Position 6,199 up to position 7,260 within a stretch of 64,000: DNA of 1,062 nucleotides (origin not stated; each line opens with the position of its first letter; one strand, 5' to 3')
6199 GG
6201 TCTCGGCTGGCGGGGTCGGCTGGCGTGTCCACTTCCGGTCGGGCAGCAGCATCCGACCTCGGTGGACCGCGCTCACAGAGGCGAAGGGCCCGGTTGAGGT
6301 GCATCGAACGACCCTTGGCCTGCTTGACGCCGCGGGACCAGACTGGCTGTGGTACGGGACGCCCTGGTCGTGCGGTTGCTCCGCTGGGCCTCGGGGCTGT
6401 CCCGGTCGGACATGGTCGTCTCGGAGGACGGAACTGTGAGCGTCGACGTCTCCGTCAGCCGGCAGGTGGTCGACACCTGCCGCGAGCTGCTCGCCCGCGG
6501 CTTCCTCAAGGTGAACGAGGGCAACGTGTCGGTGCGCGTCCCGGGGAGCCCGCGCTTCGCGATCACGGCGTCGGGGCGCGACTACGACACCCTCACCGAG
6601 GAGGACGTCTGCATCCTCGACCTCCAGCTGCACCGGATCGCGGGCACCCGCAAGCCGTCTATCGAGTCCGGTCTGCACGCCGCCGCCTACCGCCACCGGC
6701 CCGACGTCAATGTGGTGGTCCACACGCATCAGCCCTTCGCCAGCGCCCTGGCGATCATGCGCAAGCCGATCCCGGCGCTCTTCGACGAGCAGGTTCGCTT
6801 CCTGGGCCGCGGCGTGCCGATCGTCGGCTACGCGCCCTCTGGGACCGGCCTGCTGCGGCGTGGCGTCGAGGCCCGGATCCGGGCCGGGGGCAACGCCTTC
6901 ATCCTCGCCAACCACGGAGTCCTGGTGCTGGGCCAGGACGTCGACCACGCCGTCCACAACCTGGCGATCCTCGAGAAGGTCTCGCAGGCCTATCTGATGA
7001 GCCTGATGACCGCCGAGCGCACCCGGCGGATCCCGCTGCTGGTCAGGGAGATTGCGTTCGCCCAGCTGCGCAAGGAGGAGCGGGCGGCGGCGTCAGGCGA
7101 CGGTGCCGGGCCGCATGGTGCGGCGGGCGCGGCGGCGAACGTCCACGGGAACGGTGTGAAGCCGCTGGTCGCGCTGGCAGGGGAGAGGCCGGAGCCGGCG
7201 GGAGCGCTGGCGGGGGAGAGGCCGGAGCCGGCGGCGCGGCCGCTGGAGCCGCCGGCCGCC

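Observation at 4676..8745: FGGY sugar kinase divergent from a one-ORF fusion of class II aldolase and a GSA-aminomutase-like aminotransferase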

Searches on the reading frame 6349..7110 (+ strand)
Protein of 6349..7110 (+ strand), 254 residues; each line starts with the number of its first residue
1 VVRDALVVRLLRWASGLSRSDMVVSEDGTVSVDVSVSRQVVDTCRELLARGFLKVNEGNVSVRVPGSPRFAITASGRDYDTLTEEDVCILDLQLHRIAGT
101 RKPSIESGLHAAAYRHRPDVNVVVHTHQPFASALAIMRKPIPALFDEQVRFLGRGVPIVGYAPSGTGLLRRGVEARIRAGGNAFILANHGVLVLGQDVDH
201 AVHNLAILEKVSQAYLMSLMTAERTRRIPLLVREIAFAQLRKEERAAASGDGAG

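Call 22: search_solved_structures(query=window:6448-7092:+, max_evalue=0.00001, show_alignments=2)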
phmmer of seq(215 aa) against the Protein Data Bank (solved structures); distinct sequences matched with E-value up to 0.00001: 36.
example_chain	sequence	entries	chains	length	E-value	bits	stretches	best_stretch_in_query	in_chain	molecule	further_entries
7x78_A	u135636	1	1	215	2.1e-24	89.5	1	3-199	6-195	L-fuculose phosphate aldolase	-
1dzw_P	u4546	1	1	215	2.3e-23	86.1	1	3-199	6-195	L-fuculose phosphate aldolase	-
1dzx_P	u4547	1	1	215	5.9e-23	84.7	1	3-199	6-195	L-fuculose phosphate aldolase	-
1fua_A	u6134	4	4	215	6e-23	84.7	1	3-199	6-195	L-FUCULOSE-1-PHOSPHATE ALDOLASE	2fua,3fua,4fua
1dzz_P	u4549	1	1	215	6e-23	84.7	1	3-199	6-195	L-fuculose phosphate aldolase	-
1dzy_P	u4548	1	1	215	6e-23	84.7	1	3-199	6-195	L-FUCULOSE-1-PHOSPHATE ALDOLASE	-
1dzv_P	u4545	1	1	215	6e-23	84.7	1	3-199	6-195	L-fuculose phosphate aldolase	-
1dzu_P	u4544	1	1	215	1.1e-22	83.8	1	3-199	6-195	L-fuculose phosphate aldolase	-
1e47_P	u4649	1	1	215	1.6e-22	83.4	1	3-199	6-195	L-FUCULOSE 1-PHOSPHATE ALDOLASE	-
1e48_P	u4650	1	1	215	1.6e-22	83.4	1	3-199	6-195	L-FUCULOSE 1-PHOSPHATE ALDOLASE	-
1e4a_P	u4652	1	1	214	1.7e-22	83.2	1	3-199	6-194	L-FUCULOSE 1-PHOSPHATE ALDOLASE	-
1e4c_P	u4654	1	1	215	2.1e-22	83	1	3-199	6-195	L-FUCULOSE 1-PHOSPHATE ALDOLASE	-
4c25_A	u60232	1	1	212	2.6e-22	82.7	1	4-184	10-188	L-FUCULOSE PHOSPHATE ALDOLASE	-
4c24_A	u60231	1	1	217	2.7e-22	82.6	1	4-184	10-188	L-FUCULOSE PHOSPHATE ALDOLASE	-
1e46_P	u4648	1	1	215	2.8e-22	82.5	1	3-199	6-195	L-FUCULOSE 1-PHOSPHATE ALDOLASE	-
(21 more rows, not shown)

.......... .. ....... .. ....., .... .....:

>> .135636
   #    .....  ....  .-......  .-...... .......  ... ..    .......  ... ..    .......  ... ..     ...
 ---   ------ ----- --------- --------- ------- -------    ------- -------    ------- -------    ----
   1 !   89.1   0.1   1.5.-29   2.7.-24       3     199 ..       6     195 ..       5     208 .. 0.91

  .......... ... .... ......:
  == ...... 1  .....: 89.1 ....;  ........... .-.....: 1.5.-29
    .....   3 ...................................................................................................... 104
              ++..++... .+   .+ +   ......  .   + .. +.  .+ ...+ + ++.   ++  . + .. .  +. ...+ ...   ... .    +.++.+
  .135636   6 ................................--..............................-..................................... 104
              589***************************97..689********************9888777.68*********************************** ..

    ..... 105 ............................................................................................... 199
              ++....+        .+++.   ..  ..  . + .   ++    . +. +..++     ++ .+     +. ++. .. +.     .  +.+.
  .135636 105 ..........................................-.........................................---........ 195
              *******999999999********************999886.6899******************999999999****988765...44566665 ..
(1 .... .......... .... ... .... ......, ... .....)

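Call 50: search_protein_families(library=ncbifam, proteins=[window:6349-7110:+], max_evalue=0.00001)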
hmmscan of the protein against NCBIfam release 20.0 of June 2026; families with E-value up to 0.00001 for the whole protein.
window:6349-7110:+ (254 aa): 28 families (the best 25 are shown)
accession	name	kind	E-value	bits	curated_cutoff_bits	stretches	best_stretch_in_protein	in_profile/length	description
NF005123.0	PRK06557.1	subfamily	4.8e-37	127.8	251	1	36-224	12-201/223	L-ribulose-5-phosphate 4-epimerase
NF053831.1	RU1PAldHalo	equivalog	7.7e-37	126.8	300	1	40-222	9-186/208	ribulose-1-phosphate aldolase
NF005302.0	PRK06833.1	equivalog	3.2e-29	101.9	264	1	37-218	7-186/214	L-fuculose-phosphate aldolase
NF005984.0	PRK08087.1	subfamily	6.9e-28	97.9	264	1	36-234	6-197/215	L-fuculose-phosphate aldolase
TIGR01086.1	fucA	equivalog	8.4e-26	91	400.25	1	35-234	4-196/214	L-fuculose-phosphate aldolase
NF004527.0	PRK05874.1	equivalog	1.4e-23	83.6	308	1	38-214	9-185/218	L-fuculose-phosphate aldolase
NF040649.1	FucA_Meth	equivalog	1.6e-23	83.5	250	1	38-217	4-175/179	L-fuculose phosphate aldolase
NF006672.0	PRK09220.1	equivalog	1.7e-23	83.1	226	1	36-138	11-112/209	methylthioribulose 1-phosphate dehydratase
NF006208.0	PRK08333.1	equivalog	6.3e-23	81.4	267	1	36-217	5-182/189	aldolase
NF006047.0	PRK08193.1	subfamily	1.6e-21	77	257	1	37-145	6-114/231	L-ribulose-5-phosphate 4-epimerase AraD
TIGR03328.1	salvage_mtnB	equivalog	1.8e-21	76.5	137.05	1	41-134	2-95/194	methylthioribulose 1-phosphate dehydratase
NF043034.1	OxoTetrPhDc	equivalog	2.7e-20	73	250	1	38-219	7-189/205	3-oxo-tetronate 4-phosphate decarboxylase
NF006413.0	PRK08660.1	equivalog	4.8e-20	72.2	203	1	39-216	5-176/184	aldolase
NF009003.0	PRK12348.1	subfamily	2e-19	70.1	331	1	37-146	5-114/228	L-ribulose-5-phosphate 4-epimerase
NF005068.0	PRK06486.1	equivalog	2.3e-19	69.7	269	1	36-248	26-242/262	aldolase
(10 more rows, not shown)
